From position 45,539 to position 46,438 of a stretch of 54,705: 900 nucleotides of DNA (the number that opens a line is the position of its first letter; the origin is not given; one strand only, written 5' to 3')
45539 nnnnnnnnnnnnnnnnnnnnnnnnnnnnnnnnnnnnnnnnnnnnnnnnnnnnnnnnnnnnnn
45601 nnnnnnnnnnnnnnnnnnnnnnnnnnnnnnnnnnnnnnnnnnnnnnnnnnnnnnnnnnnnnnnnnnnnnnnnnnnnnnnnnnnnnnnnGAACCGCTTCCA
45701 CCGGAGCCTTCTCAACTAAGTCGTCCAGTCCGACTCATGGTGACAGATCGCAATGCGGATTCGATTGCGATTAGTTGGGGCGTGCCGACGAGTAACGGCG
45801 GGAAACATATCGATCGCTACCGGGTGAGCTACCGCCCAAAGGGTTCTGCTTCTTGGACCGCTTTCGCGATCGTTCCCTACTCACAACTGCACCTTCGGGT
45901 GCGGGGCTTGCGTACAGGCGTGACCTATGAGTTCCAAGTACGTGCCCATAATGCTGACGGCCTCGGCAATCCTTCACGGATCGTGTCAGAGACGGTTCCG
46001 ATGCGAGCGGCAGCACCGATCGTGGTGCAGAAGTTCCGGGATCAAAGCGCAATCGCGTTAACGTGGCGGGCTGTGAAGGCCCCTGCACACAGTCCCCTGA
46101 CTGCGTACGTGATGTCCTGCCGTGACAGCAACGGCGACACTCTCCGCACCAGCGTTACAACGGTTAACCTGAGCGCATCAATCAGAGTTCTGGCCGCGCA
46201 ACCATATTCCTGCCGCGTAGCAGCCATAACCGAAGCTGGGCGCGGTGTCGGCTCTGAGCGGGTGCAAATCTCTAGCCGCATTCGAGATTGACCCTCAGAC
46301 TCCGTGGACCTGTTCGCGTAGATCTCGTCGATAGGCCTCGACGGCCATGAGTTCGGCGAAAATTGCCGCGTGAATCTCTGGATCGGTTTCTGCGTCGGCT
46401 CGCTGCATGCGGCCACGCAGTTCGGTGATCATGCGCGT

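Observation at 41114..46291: Secreted 1725-aa protein built by tandem triplication of an [FN3 + seven-blade RCC1] module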

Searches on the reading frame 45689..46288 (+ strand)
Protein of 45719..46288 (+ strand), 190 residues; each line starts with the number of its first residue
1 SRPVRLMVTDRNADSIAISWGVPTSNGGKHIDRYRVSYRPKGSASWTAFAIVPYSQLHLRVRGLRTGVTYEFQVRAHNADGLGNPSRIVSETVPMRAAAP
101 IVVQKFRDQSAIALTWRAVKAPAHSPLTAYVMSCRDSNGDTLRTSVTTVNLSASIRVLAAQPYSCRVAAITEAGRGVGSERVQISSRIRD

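Call 49: find_homologous_proteins(query=window:45719-46288:+, max_evalue=0.001)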
Query window:45719-46288:+ (190 aa): 5 proteins with E <= 0.001 among 471 candidates.
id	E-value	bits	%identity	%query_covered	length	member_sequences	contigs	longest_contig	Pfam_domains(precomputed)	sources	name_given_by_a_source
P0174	2.8e-90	319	79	100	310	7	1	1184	PF25059.2,PF00415.25,PF13540.13,PF00041.28,PF16656.12,PF25390.2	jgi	jgi:hypothetical protein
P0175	1.4e-87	310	76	100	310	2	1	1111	PF25059.2,PF00415.25,PF13540.13,PF00041.28,PF16656.12,PF25390.2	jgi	jgi:hypothetical protein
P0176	3.3e-75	270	66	100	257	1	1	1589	PF25059.2,PF00041.28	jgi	jgi:hypothetical protein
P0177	4.4e-75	270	68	99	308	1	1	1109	PF25059.2,PF00415.25,PF13540.13,PF00041.28,PF25390.2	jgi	-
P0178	5.0e-71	256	64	98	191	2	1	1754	PF25059.2,PF00041.28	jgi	-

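Call 55: list_cluster_members(proteins=[P0174, P0175, P0176, P0177, P0178])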
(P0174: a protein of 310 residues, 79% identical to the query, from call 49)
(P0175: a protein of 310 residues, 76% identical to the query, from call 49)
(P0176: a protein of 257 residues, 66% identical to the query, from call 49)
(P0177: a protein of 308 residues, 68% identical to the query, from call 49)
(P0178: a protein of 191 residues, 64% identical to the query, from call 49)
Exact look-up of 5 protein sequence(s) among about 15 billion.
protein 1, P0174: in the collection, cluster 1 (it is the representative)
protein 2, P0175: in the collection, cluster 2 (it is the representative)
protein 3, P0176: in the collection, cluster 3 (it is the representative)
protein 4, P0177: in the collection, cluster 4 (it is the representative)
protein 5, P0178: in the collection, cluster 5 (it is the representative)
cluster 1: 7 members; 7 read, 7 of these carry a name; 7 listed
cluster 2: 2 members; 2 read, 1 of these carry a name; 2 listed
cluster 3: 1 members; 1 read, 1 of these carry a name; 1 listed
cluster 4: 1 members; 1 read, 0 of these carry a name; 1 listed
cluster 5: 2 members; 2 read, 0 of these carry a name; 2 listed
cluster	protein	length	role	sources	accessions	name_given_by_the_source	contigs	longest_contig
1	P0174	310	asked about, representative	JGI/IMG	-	hypothetical protein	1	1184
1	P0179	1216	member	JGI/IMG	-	alpha-tubulin suppressor-like RCC1 family protein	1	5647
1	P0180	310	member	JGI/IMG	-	hypothetical protein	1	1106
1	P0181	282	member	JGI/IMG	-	hypothetical protein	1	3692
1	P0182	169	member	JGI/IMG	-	hypothetical protein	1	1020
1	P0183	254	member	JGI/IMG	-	hypothetical protein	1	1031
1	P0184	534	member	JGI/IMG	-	alpha-tubulin suppressor-like RCC1 family protein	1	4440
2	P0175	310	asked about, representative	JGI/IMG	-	hypothetical protein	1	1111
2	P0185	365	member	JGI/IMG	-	-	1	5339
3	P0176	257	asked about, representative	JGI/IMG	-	hypothetical protein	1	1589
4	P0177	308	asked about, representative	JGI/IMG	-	-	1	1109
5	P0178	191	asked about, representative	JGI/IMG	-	-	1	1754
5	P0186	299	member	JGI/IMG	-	-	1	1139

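Call 57: find_encoding_contigs(protein=P0179, flank=5000, max_places=2)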
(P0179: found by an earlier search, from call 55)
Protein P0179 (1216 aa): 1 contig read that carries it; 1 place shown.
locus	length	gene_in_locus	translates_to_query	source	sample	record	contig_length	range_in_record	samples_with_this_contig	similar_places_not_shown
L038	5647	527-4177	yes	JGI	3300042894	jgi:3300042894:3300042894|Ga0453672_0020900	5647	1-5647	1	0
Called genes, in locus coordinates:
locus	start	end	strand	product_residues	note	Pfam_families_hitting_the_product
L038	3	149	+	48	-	?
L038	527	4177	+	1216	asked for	PF00041:fn3, PF25059:FN3_DSCAM-DSCAML_C, PF25390:WD40_RLD, PF00415:RCC1, PF13540:RCC1_2, PF00415:RCC1, PF13540:RCC1_2, PF00415:RCC1, +26 more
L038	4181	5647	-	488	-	?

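Call 82: predict_structure(alignment_id=A3)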
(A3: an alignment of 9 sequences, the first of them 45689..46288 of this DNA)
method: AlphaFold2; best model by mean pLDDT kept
length: 200 residues; sequences in the alignment: 9
mean_pLDDT: 91.7   pTM: 0.80
mean pLDDT of the five models: 91.7, 91.2, 90.8, 90.3, 89.9
residues with pLDDT >= 90: 155; 70-90: 34; 50-70: 9; < 50: 2
segments of 3 or more residues with pLDDT < 50: none
pLDDT, mean of each block of 10 residues (from residue 1): 66 95 97 89 97 91 97 96 95 94 96 90 95 95 93 96 89 94 94 74
secondary structure, 60 per line:
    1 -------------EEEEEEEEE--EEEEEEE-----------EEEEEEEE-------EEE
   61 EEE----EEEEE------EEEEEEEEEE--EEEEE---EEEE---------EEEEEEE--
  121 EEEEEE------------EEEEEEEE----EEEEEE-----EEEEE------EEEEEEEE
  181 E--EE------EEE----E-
elements in order: E14-22 E25-31 E43-50 E58-63 E68-72 E79-88 E91-95 E99-102 E112-118 E121-126 E139-146 E151-156 E162-166 E173-181 E192-194

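Call 85: fold_search(model_id=the predicted structure, library=pdb)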
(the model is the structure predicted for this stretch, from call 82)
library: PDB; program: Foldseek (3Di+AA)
matches with E <= 10: 1956; with E <= 0.001: 890
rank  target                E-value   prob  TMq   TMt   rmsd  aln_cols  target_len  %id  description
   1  6tpv_A                7.0e-13  1.00  0.44  0.45   7.0       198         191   24  Crystal structures of FNIII domain one and two of the human leucocyte common antigen-related protein, LAR (released 2020-05-13)
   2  1qg3_B                9.4e-13  1.00  0.44  0.45   7.7       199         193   22  CRYSTAL STRUCTURE OF A TANDEM PAIR OF FIBRONECTIN TYPE III DOMAINS FROM THE CYTOPLASMIC TAIL OF INTEGRIN ALPHA6 BETA4 (released 1999-08-20)
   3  3f7p_D                1.3e-12  1.00  0.45  0.45   7.3       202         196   23  Crystal structure of a complex between integrin beta4 and plectin (released 2009-03-10)
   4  6tpv_B                1.3e-12  1.00  0.43  0.44   7.2       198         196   25  Crystal structures of FNIII domain one and two of the human leucocyte common antigen-related protein, LAR (released 2020-05-13)
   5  3lpw_A                1.3e-12  1.00  0.55  0.55   6.5       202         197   22  Crystal structure of the FnIII-tandem A77-A78 from the A-band of titin (released 2010-09-08)
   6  3f7q_A                1.3e-12  1.00  0.45  0.42   7.7       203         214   21  First pair of Fibronectin type III domains and part of the connecting segment of the integrin beta4 (released 2009-03-10)
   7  1qg3_A                1.9e-12  1.00  0.44  0.45   7.4       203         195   21  CRYSTAL STRUCTURE OF A TANDEM PAIR OF FIBRONECTIN TYPE III DOMAINS FROM THE CYTOPLASMIC TAIL OF INTEGRIN ALPHA6 BETA4 (released 1999-08-20)
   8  4yfe_A                2.8e-12  1.00  0.44  0.45   7.1       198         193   23  Crystal structure of PTP delta Fn1-Fn2 (released 2015-05-06)
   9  4hlj                  3.4e-12  1.00  0.43  0.39   8.0       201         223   24  Axon Guidance Receptor (released 2013-11-20)
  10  3lpw_B                3.6e-12  1.00  0.54  0.56   6.6       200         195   22  Crystal structure of the FnIII-tandem A77-A78 from the A-band of titin (released 2010-09-08)
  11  2jll                  3.9e-12  1.00  0.50  0.28  10.4       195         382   19  Crystal structure of NCAM2 IgIV-FN3II (released 2009-11-17)
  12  4bq8_A                4.3e-12  1.00  0.40  0.41   8.6       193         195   22  Crystal structure of the RGMB-NEO1 complex form 3 (released 2013-06-12)
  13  3f7p_E                4.6e-12  1.00  0.43  0.41   7.7       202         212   23  Crystal structure of a complex between integrin beta4 and plectin (released 2009-03-10)
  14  4yfd_A                6.4e-12  1.00  0.44  0.24   7.1       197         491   23  Crystal structure PTP delta Ig1-Fn2 in complex with IL-1RAcP (released 2015-05-06)
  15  6z3m_E                7.8e-12  1.00  0.40  0.39   8.7       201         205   21  Repulsive Guidance Molecule B (RGMB) in complex with Growth Differentiation Factor 5 (GDF5) and Neogenin 1 (NEO1). (released 2020-07-01)
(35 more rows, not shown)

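Call 90: search_protein_representatives(alignment_id=A3)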
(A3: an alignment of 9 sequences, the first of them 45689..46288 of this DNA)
Query: 9 sequences, 205 profile positions. Proteins with E-value up to 0.001 (for the whole library): 97334; up to 1e-10: 39310; up to 1e-30: 9492. The best 150 are listed.
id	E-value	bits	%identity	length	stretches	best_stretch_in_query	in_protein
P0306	0.0e+00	1787.8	-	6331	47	16-114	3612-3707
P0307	0.0e+00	1676.8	-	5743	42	14-115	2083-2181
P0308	0.0e+00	1671.0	-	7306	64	10-117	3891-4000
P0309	0.0e+00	1658.7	-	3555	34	9-113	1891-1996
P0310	0.0e+00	1612.5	-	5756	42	9-101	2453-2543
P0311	0.0e+00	1606.0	-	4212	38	8-105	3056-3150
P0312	0.0e+00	1527.2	-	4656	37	13-113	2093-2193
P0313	0.0e+00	1473.1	-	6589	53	13-132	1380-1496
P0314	0.0e+00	1316.7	-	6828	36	23-116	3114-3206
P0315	0.0e+00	1302.2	-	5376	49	12-113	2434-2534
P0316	0.0e+00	1279.3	-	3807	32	13-133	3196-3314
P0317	0.0e+00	1277.7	-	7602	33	13-103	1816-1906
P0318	0.0e+00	1236.8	-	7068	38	11-113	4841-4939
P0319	0.0e+00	1224.4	-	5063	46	9-106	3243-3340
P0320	0.0e+00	1217.2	-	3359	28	6-119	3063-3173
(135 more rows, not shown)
